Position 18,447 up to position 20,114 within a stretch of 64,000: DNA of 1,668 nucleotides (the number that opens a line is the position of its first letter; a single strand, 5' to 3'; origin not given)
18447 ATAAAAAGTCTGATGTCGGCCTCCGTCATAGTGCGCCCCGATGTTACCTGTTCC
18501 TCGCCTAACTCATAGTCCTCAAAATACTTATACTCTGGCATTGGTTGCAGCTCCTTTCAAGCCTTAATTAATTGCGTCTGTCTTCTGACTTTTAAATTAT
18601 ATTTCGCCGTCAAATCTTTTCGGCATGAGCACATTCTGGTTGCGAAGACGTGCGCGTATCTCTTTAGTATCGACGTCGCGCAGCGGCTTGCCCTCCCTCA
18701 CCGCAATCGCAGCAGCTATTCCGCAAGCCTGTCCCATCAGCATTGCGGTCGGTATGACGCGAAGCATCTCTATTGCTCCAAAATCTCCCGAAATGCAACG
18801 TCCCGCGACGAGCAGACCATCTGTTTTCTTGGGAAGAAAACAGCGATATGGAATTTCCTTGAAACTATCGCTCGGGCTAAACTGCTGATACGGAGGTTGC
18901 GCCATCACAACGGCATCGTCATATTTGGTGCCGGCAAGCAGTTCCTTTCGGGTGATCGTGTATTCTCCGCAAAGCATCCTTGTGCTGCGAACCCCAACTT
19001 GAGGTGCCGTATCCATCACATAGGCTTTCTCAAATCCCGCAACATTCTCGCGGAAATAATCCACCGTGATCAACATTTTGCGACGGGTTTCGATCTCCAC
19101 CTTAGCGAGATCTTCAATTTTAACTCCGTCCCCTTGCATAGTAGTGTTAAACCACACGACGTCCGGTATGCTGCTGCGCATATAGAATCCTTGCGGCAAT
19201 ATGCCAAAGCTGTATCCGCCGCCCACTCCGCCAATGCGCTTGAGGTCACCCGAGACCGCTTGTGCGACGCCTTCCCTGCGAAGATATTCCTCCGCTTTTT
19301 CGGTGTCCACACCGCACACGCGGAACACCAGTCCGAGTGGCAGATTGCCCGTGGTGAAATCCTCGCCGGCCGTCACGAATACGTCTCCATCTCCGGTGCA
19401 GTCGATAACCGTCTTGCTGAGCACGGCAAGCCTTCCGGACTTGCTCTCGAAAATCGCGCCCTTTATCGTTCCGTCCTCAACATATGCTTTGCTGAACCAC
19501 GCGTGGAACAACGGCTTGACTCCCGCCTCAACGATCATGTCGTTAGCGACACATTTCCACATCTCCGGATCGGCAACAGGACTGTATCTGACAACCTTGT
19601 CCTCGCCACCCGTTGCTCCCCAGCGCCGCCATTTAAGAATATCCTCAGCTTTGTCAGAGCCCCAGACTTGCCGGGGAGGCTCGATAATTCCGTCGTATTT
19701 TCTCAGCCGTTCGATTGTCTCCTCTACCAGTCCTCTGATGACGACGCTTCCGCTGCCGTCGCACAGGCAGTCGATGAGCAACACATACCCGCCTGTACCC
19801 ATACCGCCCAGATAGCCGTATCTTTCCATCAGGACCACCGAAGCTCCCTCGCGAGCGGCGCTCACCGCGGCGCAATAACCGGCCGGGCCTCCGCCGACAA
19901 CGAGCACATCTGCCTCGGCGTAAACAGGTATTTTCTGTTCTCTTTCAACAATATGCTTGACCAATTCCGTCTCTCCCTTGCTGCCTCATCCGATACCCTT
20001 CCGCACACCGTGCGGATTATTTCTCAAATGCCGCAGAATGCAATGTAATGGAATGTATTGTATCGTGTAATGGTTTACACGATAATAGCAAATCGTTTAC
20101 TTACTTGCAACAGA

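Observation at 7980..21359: LacI-controlled 12-kb operon fusing a Liv-type ABC importer with KDG-pathway and acyl-CoA enzymes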

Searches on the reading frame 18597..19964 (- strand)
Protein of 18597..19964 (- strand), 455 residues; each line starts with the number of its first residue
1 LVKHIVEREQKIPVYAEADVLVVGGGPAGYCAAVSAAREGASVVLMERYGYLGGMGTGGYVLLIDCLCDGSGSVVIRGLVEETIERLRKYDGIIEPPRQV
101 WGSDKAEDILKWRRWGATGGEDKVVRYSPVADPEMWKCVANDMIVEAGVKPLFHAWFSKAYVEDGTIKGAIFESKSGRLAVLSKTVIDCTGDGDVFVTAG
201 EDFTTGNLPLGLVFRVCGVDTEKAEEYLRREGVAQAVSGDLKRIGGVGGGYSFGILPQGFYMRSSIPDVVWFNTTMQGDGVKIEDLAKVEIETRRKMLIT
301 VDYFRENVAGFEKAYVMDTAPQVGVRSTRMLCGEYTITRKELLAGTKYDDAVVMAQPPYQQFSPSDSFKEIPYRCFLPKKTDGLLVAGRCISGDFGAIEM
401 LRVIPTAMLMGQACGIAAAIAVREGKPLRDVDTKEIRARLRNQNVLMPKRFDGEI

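Call 3: search_protein_families(library=pfam, proteins=[window:18597-19964:-])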
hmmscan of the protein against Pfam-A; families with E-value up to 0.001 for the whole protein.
window:18597-19964:- (455 aa): 9 families
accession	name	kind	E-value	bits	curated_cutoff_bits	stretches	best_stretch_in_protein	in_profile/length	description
PF12831.13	FAD_oxidored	-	2.5e-87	294.3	27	1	19-440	1-416/416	FAD dependent oxidoreductase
PF00890.30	FAD_binding_2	-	2.3e-07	30.8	20.4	1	19-54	1-36/414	FAD binding domain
PF01946.23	Thi4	-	1e-06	28.7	26.2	1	10-61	10-63/235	Thi4 family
PF01134.28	GIDA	-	1.7e-05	24.5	22.1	1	19-57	1-29/391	Glucose inhibited division protein A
PF07992.20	Pyr_redox_2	-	4.6e-05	23.4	26.1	1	19-52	2-31/291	Pyridine nucleotide-disulphide oxidoreductase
PF03486.20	HI0933_like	-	7.1e-05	22.8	50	1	19-50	2-33/244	HI0933-like protein Rossmann domain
PF01266.30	DAO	-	9.7e-05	22.5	27.9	1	19-54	1-36/353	FAD dependent oxidoreductase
PF01494.25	FAD_binding_3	-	0.00016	21.5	22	1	17-49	1-33/349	FAD binding domain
PF13450.12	NAD_binding_8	-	0.0003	21.5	21.9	1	22-55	1-34/68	NAD(P)-binding Rossmann-like domain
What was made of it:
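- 18597..19964 (-): PF12831 FAD-dependent oxidoreductase (TTG start, GGGAGA Shine-Dalgarno). Its role is unresolved. PF12831 at 294 bits (call 3).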

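Call 4: search_protein_families(library=ncbifam, proteins=[window:18597-19964:-])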
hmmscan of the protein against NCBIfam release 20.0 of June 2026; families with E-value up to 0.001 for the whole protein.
window:18597-19964:- (455 aa): 45 families (the best 25 are shown)
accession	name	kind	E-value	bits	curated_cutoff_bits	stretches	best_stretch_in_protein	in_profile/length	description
TIGR01372.1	soxA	subfamily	2.3e-08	32.3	1164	1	14-55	165-206/996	sarcosine oxidase subunit alpha family protein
NF005511.0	PRK07121.1-4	equivalog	4e-08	32.2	466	1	7-54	10-57/553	FAD-binding protein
NF006130.0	PRK08274.1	equivalog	5.3e-08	32.1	369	1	17-48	5-36/467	FAD-dependent tricarballylate dehydrogenase TcuA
NF004789.0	PRK06134.1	subfamily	1.5e-07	30.3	747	1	14-56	9-51/581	FAD-dependent oxidoreductase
NF009477.0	PRK12843.1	equivalog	2e-07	29.9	758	1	5-55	4-54/578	FAD-dependent oxidoreductase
TIGR03997.1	mycofact_OYE_2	equivalog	2.2e-07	29.7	793.15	1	18-54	380-416/645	mycofactocin system FadH/OYE family oxidoreductase 2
TIGR01350.1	lipoamide_DH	equivalog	3.5e-07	29.3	408.8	1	18-55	2-38/461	dihydrolipoyl dehydrogenase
NF005508.0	PRK07121.1-1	equivalog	3.9e-07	29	537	1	15-60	18-65/497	FAD-binding protein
TIGR00292.1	TIGR00292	equivalog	5e-07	29.2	148.3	1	5-61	8-66/254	sulfide-dependent adenosine diphosphate thiazole synthase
NF005510.0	PRK07121.1-3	subfamily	1.2e-06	27.5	481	1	16-55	21-60/492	FAD-binding protein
NF005512.0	PRK07121.1-5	subfamily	2e-06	26.7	812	1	16-63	20-69/489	FAD-binding protein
NF005882.1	PRK07843.1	equivalog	2.3e-06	26.3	788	1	18-56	2-40/547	3-oxosteroid 1-dehydrogenase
NF003585.0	PRK05249.1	equivalog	3e-06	26.1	465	1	17-56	6-45/464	Si-specific NAD(P)(+) transhydrogenase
NF053677.1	Desat2ChcC2Cyan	equivalog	3.6e-06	25.6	900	1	19-55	2-38/558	4-oxocyclohex-2-ene-1-carboxylate 5-dehydrogenase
TIGR02032.1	GG-red-SF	subfamily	4.4e-06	26.6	158.8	1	19-49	2-32/297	geranylgeranyl reductase family protein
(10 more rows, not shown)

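Call 22: search_solved_structures(query=window:18597-19964:-, max_evalue=0.01)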
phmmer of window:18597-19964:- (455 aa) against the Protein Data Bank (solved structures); distinct sequences matched with E-value up to 0.01: 59.
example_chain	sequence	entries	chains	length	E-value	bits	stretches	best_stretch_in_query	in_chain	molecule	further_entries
1ojt_A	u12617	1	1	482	7.8e-07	31.2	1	16-56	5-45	SURFACE PROTEIN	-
1bhy_A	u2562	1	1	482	8.2e-07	31.2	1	16-56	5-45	P64K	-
5u25_A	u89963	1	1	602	1.2e-06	30.7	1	16-55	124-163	Dihydrolipoamide dehydrogenase (E3 component of pyruvate and 2-oxoglutarate dehydrogenase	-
1jeh_A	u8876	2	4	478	4.9e-05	25.3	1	18-55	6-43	DIHYDROLIPOAMIDE DEHYDROGENASE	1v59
2i0z_A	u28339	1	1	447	0.0001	24.2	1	18-53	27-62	NAD(FAD)-utilizing dehydrogenases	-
4y4m_A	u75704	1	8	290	0.00016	23.6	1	16-59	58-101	Putative ribose 1,5-bisphosphate isomerase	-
6hk1_A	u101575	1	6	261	0.00021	23.2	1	16-61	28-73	Thiazole synthase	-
3lad_A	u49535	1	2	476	0.00027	22.9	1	18-67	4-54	DIHYDROLIPOAMIDE DEHYDROGENASE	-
6i4p_A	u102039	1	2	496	0.00029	22.8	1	17-55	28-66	Dihydrolipoyl dehydrogenase, mitochondrial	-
6uzi_A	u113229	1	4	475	0.0003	22.7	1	18-56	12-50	Dihydrolipoyl dehydrogenase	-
3rnm_A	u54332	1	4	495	0.00031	22.6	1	17-55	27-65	Dihydrolipoyl dehydrogenase, mitochondrial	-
1zmc_A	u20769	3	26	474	0.0004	22.3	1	17-55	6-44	Dihydrolipoyl dehydrogenase, mitochondrial | Dihydrolipoyl dehydrogenase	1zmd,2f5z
1zy8_A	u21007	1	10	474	0.0004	22.3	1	17-55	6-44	Dihydrolipoyl dehydrogenase, mitochondrial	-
5j5z_A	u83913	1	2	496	0.00043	22.2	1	17-55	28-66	Dihydrolipoyl dehydrogenase, mitochondrial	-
2gag_A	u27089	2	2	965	0.00046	22.1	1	14-55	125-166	heterotetrameric sarcosine oxidase alpha-subunit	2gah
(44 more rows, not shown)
